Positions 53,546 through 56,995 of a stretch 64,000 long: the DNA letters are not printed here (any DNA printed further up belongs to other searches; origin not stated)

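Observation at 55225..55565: Lower-GC OmpA-like peptidoglycan-binding domain inserted in-frame between transmembrane helices of the heme lyase CcmF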

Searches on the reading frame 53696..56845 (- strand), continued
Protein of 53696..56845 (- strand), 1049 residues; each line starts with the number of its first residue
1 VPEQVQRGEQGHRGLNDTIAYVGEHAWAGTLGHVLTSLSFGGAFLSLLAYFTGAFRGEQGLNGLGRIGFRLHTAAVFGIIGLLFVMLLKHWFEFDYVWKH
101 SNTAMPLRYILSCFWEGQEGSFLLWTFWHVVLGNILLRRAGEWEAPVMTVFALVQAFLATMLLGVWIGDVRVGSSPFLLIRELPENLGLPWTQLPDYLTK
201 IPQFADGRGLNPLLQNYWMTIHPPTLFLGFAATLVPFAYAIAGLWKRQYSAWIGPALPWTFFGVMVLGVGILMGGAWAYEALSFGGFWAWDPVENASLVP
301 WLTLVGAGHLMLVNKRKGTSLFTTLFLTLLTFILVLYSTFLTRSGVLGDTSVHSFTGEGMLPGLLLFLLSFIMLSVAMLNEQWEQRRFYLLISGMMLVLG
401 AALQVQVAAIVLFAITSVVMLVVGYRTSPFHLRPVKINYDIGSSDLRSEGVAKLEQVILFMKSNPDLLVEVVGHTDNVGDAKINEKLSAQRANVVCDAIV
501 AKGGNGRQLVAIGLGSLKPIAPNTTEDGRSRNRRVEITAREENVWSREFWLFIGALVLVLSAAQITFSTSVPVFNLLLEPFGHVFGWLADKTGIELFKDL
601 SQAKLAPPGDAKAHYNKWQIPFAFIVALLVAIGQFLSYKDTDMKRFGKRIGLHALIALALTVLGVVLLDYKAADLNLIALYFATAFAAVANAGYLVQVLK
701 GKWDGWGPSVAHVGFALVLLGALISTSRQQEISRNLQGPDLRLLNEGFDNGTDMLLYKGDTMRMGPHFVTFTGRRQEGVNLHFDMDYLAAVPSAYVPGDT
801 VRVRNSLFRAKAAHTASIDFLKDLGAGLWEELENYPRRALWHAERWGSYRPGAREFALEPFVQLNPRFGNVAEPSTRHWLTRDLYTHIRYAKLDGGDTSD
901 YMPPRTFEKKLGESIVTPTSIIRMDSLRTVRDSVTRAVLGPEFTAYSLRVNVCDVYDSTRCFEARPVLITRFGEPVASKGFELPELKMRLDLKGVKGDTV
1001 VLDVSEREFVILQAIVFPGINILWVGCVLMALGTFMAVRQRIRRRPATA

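Call 11: find_encoding_contigs(protein=P0003, flank=6000, max_places=3)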
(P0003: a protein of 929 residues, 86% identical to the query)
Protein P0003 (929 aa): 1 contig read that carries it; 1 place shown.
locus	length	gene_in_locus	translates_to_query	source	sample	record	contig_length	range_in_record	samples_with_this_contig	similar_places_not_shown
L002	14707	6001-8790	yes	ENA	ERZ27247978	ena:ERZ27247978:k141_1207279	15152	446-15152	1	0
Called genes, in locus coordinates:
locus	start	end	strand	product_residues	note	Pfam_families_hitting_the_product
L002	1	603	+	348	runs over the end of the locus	?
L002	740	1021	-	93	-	PF06291:Lambda_Bor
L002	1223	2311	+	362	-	-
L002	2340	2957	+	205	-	-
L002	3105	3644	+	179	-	-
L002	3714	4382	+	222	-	PF03379:CcmB (weak)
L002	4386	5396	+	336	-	PF01578:Cytochrom_C_asm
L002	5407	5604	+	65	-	PF20077:CcmD_alt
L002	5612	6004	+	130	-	PF03100:CcmE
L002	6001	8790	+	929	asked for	PF01578:Cytochrom_C_asm, PF16327:CcmF_C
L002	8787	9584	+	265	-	PF10727:Rossmann-like (weak), PF10728:DUF2520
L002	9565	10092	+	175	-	-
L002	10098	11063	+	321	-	PF01040:UbiA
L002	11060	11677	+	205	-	PF02545:Maf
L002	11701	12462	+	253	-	-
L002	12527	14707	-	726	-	?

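Call 15: search_solved_structures(query=window:53699-56845:-, max_evalue=0.001, show_alignments=2)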
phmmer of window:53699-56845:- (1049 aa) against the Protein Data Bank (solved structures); distinct sequences matched with E-value up to 0.001: 73 (the best 60 are shown).
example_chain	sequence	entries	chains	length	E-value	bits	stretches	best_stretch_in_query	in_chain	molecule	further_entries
6zmq_A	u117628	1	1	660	5e-34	120.6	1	27-411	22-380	Cytochrome C-type biogenesis protein ccmF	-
2lbt_A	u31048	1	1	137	1.7e-18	69.2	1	454-540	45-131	Uncharacterized protein Rv0899/MT0922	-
2lca_A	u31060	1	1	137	1.8e-18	69.1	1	454-540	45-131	Uncharacterized protein Rv0899/MT0922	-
2kgw_A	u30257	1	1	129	3.1e-18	68.3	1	454-538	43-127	Outer membrane protein A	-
2l26_A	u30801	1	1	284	7.1e-18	67.1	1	454-541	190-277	Uncharacterized protein Rv0899/MT0922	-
2k1s_A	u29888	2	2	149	5.2e-17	64.3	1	434-539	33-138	Inner membrane lipoprotein yiaD | Probable lipoprotein YiaD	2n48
5u1h_A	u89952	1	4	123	1.4e-16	62.8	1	436-539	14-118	Outer membrane porin F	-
6jfw_A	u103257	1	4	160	6.8e-13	50.6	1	434-540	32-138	PA0833-PD protein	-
7bba_A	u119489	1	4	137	7.3e-13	50.5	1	439-538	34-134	Putative type VI secretion protein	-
5m38_A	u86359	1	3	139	1.1e-12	49.9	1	439-538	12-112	OmpA family protein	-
7rjj_A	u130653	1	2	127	3.2e-12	48.4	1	439-538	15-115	OmpA family protein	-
4g4v_A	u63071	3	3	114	1.1e-11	46.6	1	436-538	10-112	Peptidoglycan-associated lipoprotein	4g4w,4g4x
3td3_A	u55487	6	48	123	1.6e-11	46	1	435-538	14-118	Outer membrane protein omp38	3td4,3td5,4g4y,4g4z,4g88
7f4v_aB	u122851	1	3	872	2.4e-11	45.5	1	432-542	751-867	Photosystem I P700 chlorophyll a apoprotein A2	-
5wtp_A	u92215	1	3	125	6.5e-11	44.1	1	437-538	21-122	OmpA family protein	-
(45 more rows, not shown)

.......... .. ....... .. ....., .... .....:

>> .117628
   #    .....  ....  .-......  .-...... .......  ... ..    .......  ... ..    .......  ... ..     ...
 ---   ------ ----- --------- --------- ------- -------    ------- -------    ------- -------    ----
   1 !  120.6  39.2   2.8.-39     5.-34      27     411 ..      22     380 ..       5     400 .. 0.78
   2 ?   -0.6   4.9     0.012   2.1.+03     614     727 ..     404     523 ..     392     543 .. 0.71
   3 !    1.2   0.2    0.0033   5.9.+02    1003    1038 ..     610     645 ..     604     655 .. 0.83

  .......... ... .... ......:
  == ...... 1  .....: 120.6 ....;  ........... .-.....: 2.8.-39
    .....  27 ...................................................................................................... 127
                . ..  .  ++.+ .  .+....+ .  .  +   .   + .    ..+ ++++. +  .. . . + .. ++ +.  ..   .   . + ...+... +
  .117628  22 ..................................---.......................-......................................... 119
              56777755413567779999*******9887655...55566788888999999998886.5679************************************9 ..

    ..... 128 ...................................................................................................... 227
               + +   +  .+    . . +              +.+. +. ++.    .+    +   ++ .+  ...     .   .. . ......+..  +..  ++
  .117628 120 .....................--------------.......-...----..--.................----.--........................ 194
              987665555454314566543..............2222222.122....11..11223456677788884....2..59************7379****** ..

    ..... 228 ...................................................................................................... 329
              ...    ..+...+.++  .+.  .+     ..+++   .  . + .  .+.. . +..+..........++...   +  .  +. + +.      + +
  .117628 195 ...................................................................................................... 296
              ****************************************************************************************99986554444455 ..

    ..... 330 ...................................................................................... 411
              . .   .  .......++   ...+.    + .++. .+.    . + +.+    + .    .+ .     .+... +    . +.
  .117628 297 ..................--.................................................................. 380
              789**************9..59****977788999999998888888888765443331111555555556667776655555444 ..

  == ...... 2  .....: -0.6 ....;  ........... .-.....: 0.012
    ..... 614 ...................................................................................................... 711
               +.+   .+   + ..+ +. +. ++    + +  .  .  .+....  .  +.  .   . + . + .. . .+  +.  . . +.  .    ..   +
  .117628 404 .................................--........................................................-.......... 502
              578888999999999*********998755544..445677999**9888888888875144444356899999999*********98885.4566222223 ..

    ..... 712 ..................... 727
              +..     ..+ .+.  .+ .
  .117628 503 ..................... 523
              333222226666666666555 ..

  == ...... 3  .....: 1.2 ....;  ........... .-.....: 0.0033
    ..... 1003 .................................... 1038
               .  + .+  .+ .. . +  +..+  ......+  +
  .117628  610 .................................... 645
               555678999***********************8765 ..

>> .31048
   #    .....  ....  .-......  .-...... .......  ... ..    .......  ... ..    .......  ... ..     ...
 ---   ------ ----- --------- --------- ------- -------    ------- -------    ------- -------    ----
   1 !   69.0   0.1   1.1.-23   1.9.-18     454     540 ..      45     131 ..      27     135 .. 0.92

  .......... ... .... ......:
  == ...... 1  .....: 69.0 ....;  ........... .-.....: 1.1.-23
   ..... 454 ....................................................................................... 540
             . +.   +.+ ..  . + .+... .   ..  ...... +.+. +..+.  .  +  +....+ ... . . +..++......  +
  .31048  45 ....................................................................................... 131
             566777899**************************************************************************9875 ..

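Call 18: find_encoding_contigs(protein=P0001, flank=10000, max_places=3)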
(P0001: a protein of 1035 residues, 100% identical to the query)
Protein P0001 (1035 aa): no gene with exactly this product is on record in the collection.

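Call 53: predict_structure(alignment_id=A3)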
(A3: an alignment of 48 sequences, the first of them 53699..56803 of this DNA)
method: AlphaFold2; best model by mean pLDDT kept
length: 1035 residues; sequences in the alignment: 48
mean_pLDDT: 77.2   pTM: 0.73
mean pLDDT of the five models: 77.2, 76.0, 73.8, 73.2, 72.7
residues with pLDDT >= 90: 373; 70-90: 374; 50-70: 119; < 50: 169
segments of 3 or more residues with pLDDT < 50: 1-8, 78-91, 168-180, 187-203, 334-342, 422-440, 450-512, 514-524, 526-528, 1032-1035
pLDDT, mean of each block of 10 residues (from residue 1): 46 79 95 97 91 97 89 59 43 53 73 95 94 97 91 83 58 40 49 43 60 91 97 93 90 78 56 56 82 86 82 94 79 48 71 94 94 96 90 90 95 74 44 46 51 34 37 38 28 25 31 46 49 64 74 79 85 93 79 63 70 75 74 88 95 90 87 89 84 83 84 82 82 87 93 94 86 96 93 94 93 94 85 94 88 64 83 89 88 94 89 86 85 93 84 92 91 92 93 93 85 82 75 47
secondary structure, 60 per line:
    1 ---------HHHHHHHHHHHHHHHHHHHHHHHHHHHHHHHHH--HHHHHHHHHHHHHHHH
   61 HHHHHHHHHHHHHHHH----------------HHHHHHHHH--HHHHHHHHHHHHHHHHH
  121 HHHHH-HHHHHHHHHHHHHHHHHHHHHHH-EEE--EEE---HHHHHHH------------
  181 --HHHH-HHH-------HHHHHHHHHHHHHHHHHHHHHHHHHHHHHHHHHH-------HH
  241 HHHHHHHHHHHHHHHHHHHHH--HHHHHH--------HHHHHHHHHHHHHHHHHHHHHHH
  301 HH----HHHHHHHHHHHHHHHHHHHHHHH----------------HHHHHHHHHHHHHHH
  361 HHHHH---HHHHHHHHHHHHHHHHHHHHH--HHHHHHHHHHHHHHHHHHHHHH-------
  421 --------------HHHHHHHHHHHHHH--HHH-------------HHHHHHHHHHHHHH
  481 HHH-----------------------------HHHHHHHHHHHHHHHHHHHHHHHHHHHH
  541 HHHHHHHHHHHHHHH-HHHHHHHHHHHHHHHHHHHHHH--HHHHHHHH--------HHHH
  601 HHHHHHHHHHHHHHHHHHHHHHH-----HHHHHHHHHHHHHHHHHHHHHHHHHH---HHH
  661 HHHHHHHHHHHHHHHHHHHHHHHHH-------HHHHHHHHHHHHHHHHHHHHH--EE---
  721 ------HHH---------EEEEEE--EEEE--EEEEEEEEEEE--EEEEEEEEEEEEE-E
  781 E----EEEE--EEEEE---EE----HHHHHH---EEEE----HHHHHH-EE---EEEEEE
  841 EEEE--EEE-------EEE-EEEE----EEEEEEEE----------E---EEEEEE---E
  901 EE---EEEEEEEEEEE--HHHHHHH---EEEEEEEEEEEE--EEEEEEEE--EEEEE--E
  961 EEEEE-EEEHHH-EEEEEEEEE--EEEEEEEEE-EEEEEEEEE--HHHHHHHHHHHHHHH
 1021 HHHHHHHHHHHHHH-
elements in order (helices of 4 or more, strands of 3 or more residues): H10-42 H45-76 H93-101 H104-125 H127-149 E151-153 E156-158 H162-168 H183-186 H198-231 H239-261 H264-269 H278-302 H307-329 H346-365 H369-389 H392-413 H435-448 H467-483 H513-555 H557-578 H581-588 H597-623 H629-654 H658-685 H693-713 E739-744 E747-750 E753-763 E766-778 E786-789 E792-796 H806-811 E815-818 H823-828 E835-844 E847-849 E857-859 E861-864 E869-876 E891-896 E900-902 E906-916 H919-925 E929-940 E943-950 E953-957 E960-965 E967-969 E974-982 E985-993 E995-1003 H1006-1034
